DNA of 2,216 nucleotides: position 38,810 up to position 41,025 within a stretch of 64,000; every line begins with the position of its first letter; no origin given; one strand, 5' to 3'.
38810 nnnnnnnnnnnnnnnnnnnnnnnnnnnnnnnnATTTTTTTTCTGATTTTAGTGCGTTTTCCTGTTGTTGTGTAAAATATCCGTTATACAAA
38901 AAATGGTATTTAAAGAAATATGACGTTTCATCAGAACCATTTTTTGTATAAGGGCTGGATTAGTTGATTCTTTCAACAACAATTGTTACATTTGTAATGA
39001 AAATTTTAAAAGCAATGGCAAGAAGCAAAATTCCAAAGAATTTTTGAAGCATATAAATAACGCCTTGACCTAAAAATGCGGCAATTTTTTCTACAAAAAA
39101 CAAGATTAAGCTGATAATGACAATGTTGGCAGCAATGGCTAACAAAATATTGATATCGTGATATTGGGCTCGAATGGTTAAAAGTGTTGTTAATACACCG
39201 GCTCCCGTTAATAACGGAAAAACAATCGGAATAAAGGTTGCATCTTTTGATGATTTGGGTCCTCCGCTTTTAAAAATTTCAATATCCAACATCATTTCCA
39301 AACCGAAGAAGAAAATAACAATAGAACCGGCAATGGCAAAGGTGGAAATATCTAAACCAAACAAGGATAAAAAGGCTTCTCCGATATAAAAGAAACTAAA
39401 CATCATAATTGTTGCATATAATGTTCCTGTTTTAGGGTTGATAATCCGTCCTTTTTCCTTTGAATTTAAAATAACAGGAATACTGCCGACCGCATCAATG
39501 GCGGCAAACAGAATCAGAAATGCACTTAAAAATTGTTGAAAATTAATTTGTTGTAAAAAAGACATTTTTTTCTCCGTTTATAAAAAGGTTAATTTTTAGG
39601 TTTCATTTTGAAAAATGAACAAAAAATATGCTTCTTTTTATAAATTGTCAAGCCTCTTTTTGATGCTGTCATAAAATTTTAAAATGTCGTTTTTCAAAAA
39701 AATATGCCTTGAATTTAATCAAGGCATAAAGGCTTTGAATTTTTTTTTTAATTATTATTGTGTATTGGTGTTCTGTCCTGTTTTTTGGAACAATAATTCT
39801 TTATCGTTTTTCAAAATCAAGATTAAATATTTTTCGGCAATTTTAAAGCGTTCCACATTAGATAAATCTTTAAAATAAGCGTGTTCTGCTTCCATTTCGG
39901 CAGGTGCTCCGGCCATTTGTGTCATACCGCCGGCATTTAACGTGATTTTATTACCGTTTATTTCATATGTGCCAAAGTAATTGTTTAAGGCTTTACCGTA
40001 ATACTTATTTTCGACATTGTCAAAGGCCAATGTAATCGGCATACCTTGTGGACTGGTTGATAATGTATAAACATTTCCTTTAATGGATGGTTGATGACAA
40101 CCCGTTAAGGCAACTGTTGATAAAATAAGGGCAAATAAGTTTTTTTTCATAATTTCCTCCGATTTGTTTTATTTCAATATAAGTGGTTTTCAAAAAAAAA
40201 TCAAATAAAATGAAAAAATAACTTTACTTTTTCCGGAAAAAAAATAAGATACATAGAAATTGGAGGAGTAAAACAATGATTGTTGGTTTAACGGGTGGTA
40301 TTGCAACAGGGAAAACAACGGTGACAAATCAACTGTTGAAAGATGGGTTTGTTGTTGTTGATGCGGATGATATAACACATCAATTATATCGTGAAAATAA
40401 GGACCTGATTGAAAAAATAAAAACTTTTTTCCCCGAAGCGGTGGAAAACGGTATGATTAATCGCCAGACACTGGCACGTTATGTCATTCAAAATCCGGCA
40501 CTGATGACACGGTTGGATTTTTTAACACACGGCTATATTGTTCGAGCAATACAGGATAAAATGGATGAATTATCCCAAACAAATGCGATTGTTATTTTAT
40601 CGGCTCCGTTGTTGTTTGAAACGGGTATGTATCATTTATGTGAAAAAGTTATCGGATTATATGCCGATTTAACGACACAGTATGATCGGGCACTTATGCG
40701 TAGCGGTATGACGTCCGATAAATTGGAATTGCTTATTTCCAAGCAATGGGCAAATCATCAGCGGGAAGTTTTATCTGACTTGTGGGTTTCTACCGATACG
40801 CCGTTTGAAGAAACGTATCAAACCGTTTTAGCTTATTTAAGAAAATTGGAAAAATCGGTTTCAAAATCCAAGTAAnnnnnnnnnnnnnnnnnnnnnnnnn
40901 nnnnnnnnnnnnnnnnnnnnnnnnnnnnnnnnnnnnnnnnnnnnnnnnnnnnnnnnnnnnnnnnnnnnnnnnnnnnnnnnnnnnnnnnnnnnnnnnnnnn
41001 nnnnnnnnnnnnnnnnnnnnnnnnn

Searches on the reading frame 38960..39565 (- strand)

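Call 19: search_protein_families(library=pfam, proteins=[window:38960-39565:-], max_evalue=0.01)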
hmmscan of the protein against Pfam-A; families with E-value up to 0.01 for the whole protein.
window:38960-39565:- (201 aa): 1 family
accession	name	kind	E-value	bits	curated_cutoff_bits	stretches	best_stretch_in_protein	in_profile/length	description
PF01914.23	MarC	-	5.4e-26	91.7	23.9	1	9-193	1-199/203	MarC family integral membrane protein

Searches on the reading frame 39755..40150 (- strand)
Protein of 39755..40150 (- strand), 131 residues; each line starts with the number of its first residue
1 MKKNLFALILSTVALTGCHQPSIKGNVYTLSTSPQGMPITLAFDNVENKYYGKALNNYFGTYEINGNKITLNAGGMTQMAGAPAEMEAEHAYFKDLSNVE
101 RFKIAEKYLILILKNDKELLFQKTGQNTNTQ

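Call 19: search_protein_families(library=pfam, proteins=[window:39755-40150:-], max_evalue=0.01)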
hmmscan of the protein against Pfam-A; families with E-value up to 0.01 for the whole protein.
window:39755-40150:- (131 aa): 2 families
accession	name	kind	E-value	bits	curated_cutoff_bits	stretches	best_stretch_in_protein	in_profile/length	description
PF03724.22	META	-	3.4e-15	56.4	24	1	35-120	21-106/109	META domain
PF13648.12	Lipocalin_4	-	0.0059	17.9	22.4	0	25-75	14-71/89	Lipocalin-like domain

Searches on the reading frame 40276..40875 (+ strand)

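Call 19: search_protein_families(library=pfam, proteins=[window:40276-40875:+], max_evalue=0.01)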
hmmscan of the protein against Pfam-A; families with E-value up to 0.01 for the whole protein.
window:40276-40875:+ (199 aa): 4 families
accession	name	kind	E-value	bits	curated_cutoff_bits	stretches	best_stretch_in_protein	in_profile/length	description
PF01121.26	CoaE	-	2.9e-37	128.5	27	1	1-175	1-176/180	Dephospho-CoA kinase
PF13521.12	AAA_28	-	0.00078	20.1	27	1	5-66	4-70/164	AAA domain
PF13671.12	AAA_33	-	0.0044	17.8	27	1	5-47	4-47/143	AAA domain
PF13238.12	AAA_18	-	0.0065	17.4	29.4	0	3-99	1-69/128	AAA domain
